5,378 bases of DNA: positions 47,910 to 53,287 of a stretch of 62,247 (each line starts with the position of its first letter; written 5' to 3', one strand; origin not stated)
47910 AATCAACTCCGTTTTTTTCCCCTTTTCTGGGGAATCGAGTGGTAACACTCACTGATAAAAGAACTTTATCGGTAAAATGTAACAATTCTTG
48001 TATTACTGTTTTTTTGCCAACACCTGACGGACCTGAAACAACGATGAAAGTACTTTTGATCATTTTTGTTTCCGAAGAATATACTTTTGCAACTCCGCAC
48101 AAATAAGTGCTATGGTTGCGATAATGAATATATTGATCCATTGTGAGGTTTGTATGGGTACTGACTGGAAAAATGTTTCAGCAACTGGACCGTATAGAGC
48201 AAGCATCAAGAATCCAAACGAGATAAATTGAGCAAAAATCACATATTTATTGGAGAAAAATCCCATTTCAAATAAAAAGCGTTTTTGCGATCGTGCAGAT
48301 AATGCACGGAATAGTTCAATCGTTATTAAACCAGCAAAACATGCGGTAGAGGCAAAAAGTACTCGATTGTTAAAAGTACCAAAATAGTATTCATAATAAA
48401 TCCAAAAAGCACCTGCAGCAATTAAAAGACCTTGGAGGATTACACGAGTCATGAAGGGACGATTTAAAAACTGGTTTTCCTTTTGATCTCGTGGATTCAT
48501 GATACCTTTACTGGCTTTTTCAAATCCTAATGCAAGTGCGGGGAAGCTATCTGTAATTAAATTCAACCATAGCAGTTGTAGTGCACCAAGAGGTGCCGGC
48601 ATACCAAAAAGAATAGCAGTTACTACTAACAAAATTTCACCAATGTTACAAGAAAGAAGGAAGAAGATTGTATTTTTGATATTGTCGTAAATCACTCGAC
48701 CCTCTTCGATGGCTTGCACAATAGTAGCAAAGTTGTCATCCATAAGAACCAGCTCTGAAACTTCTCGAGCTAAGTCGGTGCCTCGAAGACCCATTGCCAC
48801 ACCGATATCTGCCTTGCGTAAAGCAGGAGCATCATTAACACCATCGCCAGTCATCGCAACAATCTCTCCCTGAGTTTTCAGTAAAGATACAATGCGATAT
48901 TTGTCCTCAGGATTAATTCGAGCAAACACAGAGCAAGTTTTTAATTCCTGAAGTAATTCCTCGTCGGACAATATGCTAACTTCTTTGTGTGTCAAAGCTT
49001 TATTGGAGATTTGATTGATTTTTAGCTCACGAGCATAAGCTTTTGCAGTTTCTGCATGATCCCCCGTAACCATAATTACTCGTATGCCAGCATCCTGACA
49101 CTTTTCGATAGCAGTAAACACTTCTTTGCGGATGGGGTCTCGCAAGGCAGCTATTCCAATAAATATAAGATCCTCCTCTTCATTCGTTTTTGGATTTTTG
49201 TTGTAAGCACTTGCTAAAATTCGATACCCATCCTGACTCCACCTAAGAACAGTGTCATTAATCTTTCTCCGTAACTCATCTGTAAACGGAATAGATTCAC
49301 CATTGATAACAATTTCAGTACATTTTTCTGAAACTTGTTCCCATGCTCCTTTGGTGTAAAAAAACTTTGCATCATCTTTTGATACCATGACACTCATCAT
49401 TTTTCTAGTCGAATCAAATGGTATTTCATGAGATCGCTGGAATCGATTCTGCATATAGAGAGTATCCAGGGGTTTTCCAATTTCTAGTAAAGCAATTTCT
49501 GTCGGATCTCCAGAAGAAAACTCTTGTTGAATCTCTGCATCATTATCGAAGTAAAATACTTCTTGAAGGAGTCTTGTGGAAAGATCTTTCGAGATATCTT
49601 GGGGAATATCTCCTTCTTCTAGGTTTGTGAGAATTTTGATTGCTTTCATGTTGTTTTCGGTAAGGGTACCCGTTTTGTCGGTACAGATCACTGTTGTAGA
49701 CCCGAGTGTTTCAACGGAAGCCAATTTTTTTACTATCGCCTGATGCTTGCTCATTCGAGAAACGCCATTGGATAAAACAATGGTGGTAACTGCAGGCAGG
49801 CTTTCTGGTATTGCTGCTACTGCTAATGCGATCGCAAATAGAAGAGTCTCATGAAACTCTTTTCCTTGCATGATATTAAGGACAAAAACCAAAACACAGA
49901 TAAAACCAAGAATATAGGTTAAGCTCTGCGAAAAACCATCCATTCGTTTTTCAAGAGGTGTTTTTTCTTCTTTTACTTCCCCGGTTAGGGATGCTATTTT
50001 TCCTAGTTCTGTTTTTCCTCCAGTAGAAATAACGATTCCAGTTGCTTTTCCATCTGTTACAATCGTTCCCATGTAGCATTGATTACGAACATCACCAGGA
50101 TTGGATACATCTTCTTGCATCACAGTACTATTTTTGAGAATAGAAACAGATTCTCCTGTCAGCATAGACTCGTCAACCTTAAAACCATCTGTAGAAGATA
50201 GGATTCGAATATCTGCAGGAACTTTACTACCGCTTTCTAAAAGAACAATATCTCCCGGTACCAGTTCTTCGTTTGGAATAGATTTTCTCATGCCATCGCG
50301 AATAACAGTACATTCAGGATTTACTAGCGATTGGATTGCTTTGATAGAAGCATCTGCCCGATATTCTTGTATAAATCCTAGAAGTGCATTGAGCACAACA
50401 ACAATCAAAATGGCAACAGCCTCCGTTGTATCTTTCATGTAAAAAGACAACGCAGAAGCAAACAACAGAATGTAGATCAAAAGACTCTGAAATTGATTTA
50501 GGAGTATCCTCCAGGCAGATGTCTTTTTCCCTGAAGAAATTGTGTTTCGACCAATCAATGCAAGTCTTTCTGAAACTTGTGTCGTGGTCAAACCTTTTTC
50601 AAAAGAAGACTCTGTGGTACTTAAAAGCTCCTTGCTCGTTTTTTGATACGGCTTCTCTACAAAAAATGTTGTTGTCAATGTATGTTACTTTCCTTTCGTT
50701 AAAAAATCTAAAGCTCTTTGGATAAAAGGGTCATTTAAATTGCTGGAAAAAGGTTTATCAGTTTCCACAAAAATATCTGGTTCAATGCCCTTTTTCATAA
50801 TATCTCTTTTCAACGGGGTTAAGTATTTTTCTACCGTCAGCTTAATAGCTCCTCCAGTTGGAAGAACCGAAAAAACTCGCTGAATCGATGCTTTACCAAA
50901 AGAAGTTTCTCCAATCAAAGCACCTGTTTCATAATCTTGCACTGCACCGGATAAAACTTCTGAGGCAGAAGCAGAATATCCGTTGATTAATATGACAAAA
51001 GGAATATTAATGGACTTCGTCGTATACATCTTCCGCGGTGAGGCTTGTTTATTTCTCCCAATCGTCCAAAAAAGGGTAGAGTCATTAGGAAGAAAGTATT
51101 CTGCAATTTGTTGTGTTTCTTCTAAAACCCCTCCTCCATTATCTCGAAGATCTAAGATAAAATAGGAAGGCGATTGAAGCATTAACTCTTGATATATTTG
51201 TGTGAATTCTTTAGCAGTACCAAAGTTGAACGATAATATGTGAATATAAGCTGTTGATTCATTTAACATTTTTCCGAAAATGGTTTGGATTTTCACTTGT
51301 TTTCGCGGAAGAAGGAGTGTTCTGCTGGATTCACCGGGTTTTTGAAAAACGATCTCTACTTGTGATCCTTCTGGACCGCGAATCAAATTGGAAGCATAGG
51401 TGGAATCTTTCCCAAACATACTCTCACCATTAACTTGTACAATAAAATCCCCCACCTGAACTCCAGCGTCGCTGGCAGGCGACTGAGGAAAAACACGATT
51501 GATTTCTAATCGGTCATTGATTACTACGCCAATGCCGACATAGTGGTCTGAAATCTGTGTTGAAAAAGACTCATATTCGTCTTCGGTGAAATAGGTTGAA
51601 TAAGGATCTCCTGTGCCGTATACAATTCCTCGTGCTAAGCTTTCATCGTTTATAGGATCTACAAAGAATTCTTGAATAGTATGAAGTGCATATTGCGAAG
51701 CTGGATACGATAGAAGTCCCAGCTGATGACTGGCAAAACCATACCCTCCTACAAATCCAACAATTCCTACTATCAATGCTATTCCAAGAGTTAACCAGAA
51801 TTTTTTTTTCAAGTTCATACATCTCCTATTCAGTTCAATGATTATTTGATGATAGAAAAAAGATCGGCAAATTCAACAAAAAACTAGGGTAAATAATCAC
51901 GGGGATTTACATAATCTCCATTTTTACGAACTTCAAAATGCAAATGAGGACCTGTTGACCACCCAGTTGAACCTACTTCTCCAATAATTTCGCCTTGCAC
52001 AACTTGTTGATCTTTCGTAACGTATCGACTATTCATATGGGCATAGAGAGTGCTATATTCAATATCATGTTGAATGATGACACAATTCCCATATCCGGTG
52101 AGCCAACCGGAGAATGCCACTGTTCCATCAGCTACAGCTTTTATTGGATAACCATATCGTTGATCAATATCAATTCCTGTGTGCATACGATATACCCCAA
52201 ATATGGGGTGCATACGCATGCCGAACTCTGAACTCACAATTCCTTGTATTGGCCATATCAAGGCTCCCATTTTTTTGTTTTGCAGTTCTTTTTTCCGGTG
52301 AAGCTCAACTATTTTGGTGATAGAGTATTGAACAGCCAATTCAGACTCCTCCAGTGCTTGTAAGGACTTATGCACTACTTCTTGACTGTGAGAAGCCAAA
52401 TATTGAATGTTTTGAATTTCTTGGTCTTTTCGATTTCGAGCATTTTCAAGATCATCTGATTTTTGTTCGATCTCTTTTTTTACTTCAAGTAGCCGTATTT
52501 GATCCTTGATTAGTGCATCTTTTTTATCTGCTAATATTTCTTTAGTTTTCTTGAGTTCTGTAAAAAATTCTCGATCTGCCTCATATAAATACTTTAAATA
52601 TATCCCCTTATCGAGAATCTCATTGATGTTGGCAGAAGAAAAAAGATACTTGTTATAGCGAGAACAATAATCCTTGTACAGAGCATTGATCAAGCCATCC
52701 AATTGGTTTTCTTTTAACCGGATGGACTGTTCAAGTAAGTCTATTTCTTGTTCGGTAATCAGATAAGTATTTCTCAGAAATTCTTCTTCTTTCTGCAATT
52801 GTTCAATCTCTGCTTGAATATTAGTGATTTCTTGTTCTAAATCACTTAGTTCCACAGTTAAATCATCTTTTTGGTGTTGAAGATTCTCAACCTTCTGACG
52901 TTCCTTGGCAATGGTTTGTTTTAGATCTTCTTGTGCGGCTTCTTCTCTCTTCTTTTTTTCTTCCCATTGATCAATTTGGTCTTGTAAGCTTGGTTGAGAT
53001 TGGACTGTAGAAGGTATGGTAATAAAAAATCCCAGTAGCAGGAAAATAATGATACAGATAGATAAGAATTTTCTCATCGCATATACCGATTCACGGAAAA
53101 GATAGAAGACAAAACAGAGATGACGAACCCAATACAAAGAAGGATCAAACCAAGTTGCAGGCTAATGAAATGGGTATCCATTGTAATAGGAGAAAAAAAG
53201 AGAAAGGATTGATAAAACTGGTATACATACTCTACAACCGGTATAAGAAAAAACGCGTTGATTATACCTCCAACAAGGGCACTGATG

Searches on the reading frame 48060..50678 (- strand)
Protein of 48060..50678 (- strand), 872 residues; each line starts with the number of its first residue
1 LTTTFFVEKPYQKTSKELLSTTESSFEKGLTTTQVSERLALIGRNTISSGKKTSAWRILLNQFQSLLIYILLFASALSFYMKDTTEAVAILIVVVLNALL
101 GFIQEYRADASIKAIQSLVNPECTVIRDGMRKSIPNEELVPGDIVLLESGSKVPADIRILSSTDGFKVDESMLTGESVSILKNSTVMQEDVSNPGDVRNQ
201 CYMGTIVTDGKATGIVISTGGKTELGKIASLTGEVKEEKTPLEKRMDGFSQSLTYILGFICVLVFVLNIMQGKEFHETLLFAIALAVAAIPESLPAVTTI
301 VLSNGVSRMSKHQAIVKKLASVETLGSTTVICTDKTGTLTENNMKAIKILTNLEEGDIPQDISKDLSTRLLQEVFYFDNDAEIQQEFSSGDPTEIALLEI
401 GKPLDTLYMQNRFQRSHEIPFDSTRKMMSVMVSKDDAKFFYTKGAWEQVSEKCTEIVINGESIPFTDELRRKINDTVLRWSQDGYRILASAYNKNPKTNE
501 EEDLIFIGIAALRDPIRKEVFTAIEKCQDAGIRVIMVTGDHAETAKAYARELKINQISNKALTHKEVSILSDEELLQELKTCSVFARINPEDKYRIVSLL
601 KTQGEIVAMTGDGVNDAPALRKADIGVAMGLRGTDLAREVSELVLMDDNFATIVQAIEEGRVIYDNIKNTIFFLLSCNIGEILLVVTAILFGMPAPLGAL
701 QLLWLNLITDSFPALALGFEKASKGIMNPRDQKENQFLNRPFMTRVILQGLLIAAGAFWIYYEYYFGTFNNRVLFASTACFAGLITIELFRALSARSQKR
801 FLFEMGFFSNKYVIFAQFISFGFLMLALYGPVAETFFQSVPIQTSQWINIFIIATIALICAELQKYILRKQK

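Call 81: search_protein_families(library=pfam, proteins=[window:48060-50678:-], max_evalue=0.00001)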
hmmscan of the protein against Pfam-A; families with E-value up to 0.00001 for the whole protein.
window:48060-50678:- (872 aa): 6 families
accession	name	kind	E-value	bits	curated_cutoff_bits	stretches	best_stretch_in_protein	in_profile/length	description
PF00122.25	E1-E2_ATPase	-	3e-55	187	28.1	1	118-312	2-181/181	E1-E2 ATPase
PF00689.26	Cation_ATPase_C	-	3.5e-42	144.6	27.3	1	694-867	1-175/175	Cation transporting ATPase, C-terminus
PF00690.31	Cation_ATPase_N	-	6.9e-18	64.5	20.4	1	11-78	2-69/69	Cation transporter/ATPase, N-terminus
PF00702.32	Hydrolase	-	5.1e-17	63.3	26.4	1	330-624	3-191/191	haloacid dehalogenase-like hydrolase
PF13246.12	Cation_ATPase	-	8.7e-17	61.4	21.7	1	378-456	9-91/91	Cation transport ATPase (P-type)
PF08282.18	Hydrolase_3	-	4.1e-06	27.2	20.9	0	598-656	197-254/255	haloacid dehalogenase-like hydrolase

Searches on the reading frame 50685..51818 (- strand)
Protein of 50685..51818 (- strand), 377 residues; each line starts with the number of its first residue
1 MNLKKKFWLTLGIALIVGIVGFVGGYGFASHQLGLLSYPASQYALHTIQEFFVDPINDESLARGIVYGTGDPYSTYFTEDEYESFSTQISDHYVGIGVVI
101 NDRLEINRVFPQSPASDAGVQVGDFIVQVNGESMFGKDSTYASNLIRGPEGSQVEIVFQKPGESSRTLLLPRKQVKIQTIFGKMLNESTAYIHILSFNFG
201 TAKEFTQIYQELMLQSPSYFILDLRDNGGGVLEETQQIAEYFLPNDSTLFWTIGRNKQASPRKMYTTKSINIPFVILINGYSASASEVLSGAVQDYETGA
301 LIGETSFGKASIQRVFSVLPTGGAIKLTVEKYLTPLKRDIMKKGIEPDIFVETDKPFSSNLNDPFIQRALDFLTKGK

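Call 81: search_protein_families(library=pfam, proteins=[window:50685-51818:-], max_evalue=0.00001)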
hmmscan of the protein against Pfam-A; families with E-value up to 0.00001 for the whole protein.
window:50685-51818:- (377 aa): 3 families
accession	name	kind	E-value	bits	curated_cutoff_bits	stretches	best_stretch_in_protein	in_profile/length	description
PF03572.23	Peptidase_S41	-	5.1e-43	147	24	1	189-349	2-163/165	Peptidase family S41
PF17820.7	PDZ_6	-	5.4e-13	48.9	27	1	106-159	2-53/54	PDZ domain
PF00595.29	PDZ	-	7.8e-06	26.6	23.2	0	90-149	8-72/81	PDZ domain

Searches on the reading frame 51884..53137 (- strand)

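Call 81: search_protein_families(library=pfam, proteins=[window:51884-53137:-], max_evalue=0.00001)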
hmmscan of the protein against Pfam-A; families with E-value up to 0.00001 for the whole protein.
window:51884-53137:- (417 aa): 1 family
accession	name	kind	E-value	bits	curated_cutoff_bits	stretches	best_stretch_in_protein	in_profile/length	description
PF01551.29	Peptidase_M23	-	1.3e-36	125.1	28.7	1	317-412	1-96/96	Peptidase family M23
